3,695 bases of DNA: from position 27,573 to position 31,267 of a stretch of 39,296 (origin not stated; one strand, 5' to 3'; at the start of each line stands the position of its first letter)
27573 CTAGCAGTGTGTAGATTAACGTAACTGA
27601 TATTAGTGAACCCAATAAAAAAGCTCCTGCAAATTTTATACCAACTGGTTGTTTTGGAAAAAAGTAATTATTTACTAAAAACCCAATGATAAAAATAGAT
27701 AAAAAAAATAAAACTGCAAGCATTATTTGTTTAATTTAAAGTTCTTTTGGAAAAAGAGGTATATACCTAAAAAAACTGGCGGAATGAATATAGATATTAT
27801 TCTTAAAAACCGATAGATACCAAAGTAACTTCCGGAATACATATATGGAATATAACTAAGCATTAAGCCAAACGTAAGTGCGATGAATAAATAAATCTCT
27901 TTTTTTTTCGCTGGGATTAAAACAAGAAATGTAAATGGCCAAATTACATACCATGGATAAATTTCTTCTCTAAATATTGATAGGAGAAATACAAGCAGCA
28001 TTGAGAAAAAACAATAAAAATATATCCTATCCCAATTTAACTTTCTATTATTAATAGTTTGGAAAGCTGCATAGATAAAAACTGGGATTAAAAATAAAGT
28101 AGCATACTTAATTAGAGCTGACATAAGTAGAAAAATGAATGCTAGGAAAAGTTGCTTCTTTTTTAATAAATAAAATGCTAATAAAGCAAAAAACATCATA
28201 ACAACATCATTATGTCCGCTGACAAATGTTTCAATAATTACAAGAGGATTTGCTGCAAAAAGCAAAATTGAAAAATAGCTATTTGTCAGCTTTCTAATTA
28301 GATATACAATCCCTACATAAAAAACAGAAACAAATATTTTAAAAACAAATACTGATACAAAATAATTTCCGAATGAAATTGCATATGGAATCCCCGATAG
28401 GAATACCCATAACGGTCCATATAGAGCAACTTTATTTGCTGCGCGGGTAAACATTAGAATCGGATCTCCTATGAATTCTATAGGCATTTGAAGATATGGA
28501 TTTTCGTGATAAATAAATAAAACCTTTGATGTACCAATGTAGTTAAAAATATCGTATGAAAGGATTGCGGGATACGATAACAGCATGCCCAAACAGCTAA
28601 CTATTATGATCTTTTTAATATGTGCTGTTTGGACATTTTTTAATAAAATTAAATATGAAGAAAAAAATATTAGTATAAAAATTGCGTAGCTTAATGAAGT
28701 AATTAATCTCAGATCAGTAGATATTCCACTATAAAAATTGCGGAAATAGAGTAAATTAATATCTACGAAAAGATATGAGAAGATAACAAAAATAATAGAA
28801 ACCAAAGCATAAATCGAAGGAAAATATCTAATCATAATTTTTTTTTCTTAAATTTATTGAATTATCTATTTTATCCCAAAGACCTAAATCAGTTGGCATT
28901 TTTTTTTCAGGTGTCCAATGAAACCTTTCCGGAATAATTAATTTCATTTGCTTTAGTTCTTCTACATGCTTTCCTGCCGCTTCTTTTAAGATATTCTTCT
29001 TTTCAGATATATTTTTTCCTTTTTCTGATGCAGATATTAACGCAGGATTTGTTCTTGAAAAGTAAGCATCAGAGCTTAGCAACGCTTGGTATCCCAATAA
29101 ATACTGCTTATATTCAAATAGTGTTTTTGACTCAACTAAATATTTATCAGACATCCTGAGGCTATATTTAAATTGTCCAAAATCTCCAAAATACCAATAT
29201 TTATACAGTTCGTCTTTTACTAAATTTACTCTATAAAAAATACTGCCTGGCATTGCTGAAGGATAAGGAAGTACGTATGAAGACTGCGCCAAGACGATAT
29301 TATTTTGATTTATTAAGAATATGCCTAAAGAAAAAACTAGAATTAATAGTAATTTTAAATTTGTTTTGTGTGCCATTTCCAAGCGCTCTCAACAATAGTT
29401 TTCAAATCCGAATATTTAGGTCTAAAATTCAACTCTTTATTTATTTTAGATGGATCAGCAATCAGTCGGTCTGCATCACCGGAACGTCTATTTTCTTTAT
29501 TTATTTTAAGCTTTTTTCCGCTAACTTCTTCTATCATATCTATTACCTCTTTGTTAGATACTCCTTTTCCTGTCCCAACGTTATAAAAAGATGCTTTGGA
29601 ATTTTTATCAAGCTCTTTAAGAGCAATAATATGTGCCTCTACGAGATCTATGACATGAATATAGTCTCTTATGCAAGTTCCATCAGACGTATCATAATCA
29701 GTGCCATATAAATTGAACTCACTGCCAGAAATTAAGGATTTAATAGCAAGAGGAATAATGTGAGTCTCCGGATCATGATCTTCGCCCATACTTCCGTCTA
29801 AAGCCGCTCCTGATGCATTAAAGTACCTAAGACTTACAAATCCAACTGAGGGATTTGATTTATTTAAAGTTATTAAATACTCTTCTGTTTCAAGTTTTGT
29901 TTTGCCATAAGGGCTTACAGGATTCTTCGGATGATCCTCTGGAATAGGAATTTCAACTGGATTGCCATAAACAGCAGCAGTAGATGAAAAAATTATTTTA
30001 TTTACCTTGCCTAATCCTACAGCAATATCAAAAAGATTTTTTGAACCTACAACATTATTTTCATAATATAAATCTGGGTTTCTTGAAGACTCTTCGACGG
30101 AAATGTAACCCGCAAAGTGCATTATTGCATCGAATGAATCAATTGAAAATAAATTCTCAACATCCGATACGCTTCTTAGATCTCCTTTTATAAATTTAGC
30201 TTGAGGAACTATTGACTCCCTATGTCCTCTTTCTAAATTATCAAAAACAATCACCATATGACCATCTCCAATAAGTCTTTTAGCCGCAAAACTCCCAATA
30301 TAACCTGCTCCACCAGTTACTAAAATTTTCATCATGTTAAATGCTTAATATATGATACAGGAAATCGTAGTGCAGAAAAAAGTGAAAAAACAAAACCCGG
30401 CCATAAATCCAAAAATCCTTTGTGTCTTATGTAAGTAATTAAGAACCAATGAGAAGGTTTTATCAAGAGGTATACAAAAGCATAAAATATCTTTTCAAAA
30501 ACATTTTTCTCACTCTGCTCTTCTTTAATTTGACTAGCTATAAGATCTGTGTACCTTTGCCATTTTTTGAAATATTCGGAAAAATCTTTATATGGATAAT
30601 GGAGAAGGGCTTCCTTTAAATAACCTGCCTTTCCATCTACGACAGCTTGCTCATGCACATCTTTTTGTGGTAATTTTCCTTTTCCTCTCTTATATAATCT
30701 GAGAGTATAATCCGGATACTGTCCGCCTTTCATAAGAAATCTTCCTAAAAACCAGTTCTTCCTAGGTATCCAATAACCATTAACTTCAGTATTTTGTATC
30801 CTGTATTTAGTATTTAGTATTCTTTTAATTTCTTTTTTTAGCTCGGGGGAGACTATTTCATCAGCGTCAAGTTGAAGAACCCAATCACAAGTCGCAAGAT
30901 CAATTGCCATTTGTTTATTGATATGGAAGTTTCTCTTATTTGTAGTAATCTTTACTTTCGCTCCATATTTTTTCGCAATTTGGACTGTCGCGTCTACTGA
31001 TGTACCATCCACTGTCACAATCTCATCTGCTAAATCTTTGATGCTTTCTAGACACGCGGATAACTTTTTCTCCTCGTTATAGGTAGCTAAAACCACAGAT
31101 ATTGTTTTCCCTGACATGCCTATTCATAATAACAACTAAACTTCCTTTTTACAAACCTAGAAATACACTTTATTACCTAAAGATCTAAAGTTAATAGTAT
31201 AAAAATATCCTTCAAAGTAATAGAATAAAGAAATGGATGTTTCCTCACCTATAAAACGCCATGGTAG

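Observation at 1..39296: A 39-kb super-locus dominated by GT-C-type membrane glycosyltransferase candidates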

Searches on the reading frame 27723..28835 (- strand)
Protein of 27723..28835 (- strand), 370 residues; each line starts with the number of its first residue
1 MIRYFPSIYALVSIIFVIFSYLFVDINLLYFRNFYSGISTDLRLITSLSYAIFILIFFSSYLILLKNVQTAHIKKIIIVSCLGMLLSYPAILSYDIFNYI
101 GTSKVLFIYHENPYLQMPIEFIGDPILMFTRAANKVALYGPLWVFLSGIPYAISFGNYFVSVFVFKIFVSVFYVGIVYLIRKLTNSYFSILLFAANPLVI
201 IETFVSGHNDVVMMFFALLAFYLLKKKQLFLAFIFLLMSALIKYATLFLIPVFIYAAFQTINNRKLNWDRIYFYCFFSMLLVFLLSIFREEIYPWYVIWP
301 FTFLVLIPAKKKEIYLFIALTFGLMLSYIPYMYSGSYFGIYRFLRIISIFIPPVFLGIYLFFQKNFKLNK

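Call 4: search_protein_families(library=pfam, max_evalue=0.01, proteins=[window:27723-28835:-])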
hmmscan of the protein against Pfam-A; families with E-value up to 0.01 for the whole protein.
window:27723-28835:- (370 aa): 1 family
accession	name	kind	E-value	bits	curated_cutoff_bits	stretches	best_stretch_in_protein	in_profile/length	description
PF09594.16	GT87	-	0.0088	16.2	25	1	138-285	2-142/237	Glycosyltransferase family 87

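Call 11: search_protein_families(library=ncbifam, max_evalue=0.1, proteins=[window:27723-28835:-])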
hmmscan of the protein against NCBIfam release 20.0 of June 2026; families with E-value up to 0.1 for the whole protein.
window:27723-28835:- (370 aa): 1 family
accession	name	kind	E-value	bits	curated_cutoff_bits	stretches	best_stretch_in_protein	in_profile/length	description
NF046093.1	AZOBR_p60025_fam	subfamily_domain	3.9e-05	23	150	1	145-273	96-222/232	AZOBR_p60025 family cell surface glycopolymer formation protein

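Call 12: search_protein_families(library=pfam, max_evalue=10, proteins=[window:27723-28835:-])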
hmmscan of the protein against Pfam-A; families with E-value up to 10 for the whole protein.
window:27723-28835:- (370 aa): 2 families
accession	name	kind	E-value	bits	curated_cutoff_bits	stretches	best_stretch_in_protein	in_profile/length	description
PF09594.16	GT87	-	0.0088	16.2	25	1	138-285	2-142/237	Glycosyltransferase family 87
PF07898.18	DUF1676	-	1.1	9.7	24.3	1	212-243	136-167/170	Protein of unknown function (DUF1676)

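Call 77: search_solved_structures(query=A5, max_evalue=10, show_alignments=1)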
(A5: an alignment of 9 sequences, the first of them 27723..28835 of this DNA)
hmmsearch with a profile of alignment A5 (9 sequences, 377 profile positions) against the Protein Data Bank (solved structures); distinct sequences matched with E-value up to 10: 2.
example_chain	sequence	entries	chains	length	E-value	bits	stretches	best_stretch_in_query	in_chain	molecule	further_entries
9fsg_A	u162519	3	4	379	1.2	11.3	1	108-172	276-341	Aminoglycoside phosphotransferase-like protein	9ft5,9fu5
5jyd_A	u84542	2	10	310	1.4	11.1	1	127-162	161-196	Short chain dehydrogenase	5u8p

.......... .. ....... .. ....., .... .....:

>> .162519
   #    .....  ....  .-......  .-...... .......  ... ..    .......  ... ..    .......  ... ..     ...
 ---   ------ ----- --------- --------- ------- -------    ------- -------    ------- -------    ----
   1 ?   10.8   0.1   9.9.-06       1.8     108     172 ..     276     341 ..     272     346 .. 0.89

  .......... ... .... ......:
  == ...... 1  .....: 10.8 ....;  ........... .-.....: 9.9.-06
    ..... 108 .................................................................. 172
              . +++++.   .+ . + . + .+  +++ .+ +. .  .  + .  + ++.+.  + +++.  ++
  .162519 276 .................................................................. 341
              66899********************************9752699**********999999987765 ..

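Call 78: search_protein_families(library=pfam, alignment_id=A5, max_evalue=0.01)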
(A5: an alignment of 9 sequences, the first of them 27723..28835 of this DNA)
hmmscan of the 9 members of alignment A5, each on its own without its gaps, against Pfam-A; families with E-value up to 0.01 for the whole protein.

A. member 1, window:27723-28835:- (370 aa): 1 family
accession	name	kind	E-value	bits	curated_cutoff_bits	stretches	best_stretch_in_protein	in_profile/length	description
PF09594.16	GT87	-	0.0088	16.2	25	1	138-285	2-142/237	Glycosyltransferase family 87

B. families by the number of members that match (of 9 scanned): 1 family
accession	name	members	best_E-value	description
PF09594.16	GT87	1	0.0088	Glycosyltransferase family 87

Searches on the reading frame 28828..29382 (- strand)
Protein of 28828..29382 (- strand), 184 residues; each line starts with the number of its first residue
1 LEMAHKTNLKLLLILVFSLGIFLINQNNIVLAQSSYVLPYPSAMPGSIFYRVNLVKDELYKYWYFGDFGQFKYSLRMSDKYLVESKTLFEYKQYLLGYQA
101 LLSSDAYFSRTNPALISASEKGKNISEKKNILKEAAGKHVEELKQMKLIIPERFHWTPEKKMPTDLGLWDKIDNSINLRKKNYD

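Call 9: search_protein_families(library=pfam, max_evalue=0.01, proteins=[window:28828-29382:-])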
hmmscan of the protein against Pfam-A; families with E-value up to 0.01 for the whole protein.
window:28828-29382:- (184 aa): 1 family
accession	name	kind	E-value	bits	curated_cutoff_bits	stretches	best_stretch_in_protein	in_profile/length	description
PF18915.5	DUF5667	-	0.0045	17.8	27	0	43-152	2-98/99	Domain of unknown function (DUF5667)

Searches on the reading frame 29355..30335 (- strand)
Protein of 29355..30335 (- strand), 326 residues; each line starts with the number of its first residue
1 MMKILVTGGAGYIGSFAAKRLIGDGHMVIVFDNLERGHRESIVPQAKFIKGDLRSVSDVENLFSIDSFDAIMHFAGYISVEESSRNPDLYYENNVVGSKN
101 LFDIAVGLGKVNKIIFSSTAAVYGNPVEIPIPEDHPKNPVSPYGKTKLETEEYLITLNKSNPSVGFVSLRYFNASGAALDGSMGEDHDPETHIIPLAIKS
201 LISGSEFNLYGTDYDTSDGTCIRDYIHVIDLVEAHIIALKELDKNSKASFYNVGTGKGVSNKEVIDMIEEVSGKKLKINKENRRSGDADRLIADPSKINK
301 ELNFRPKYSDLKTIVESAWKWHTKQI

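Call 9: search_protein_families(library=pfam, max_evalue=0.01, proteins=[window:29355-30335:-])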
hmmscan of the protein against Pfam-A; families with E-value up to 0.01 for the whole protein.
window:29355-30335:- (326 aa): 9 families
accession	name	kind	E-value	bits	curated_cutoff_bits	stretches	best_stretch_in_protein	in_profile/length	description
PF01370.27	Epimerase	-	8.6e-52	176.4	20.9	1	4-254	1-240/240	NAD dependent epimerase/dehydratase family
PF16363.11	GDP_Man_Dehyd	-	2.4e-49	169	27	1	5-309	1-324/332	GDP-mannose 4,6 dehydratase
PF01073.25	3Beta_HSD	-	6.6e-18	65.2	22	1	5-160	1-163/280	3-beta hydroxysteroid dehydrogenase/isomerase family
PF04321.23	RmlD_sub_bind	-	3e-14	53.2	27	1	2-155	1-137/287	RmlD substrate binding domain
PF02719.21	Polysacc_synt_2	-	3.8e-11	43.1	20.2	1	4-176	1-173/293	Polysaccharide biosynthesis protein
PF07993.18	NAD_binding_4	-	4.1e-05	23.3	20.1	1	42-155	59-189/258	Male sterility protein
PF05368.20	NmrA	-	0.0001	22.5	27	1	3-173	4-154/298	NmrA-like family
PF13460.12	NAD_binding_10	-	0.00069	20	27.2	1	8-155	1-132/184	NAD(P)H-binding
PF00106.31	adh_short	-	0.0013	18.7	26.6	1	4-63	3-68/195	short chain dehydrogenase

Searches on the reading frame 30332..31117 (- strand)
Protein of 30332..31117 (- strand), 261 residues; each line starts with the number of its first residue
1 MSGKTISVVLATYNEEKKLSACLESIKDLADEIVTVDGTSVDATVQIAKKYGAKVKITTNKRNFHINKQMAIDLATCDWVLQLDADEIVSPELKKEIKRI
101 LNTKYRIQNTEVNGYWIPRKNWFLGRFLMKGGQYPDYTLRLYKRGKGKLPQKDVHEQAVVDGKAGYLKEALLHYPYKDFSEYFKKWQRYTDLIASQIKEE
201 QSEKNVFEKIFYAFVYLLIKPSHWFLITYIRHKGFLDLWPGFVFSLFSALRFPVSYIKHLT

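Call 9: search_protein_families(library=pfam, max_evalue=0.01, proteins=[window:30332-31117:-])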
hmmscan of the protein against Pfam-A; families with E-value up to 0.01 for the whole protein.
window:30332-31117:- (261 aa): 3 families
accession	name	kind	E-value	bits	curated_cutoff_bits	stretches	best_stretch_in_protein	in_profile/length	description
PF00535.33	Glycos_transf_2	-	1.1e-20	74.7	23.3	1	7-107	1-110/168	Glycosyl transferase family 2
PF13641.12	Glyco_tranf_2_3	-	4.9e-05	23.9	27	1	6-105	3-116/230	Glycosyltransferase like family 2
PF13704.12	Glyco_tranf_2_4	-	0.00013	22.9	27.5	1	14-89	2-84/98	Glycosyl transferase family 2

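Call 52: search_protein_families(library=ncbifam, max_evalue=0.00001, proteins=[window:30332-31117:-])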
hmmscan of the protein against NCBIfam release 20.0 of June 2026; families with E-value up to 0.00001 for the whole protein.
window:30332-31117:- (261 aa): 7 families
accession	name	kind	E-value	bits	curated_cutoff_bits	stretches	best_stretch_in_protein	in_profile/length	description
TIGR04195.1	S_glycosyl_SunS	equivalog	3e-14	52.7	350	1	5-100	58-154/421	SunS family peptide S-glycosyltransferase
TIGR04283.1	glyco_like_mftF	equivalog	7.4e-14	51.9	182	1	6-104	1-100/221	TIGR04283 family arsenosugar biosynthesis glycosyltransferase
NF007482.0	PRK10073.1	equivalog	2.1e-09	36.8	423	1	4-117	6-125/334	glycosyltransferase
NF010496.0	PRK13915.1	equivalog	2.5e-08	33.3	262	1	3-57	30-90/307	glucosyl-3-phosphoglycerate synthase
TIGR04182.1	glyco_TIGR04182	equivalog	5.4e-08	32.6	325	1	6-92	2-88/293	S-layer glycoprotein N-glycosyltransferase AglJ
NF041391.1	DPhHxTase_Halo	equivalog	9.5e-07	28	375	1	11-102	2-94/213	dolichyl-phosphate hexose transferase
NF038302.1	EPS_HpsE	equivalog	5.4e-06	25.6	300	1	6-91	3-101/307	hormogonium polysaccharide biosynthesis glycosyltransferase HpsE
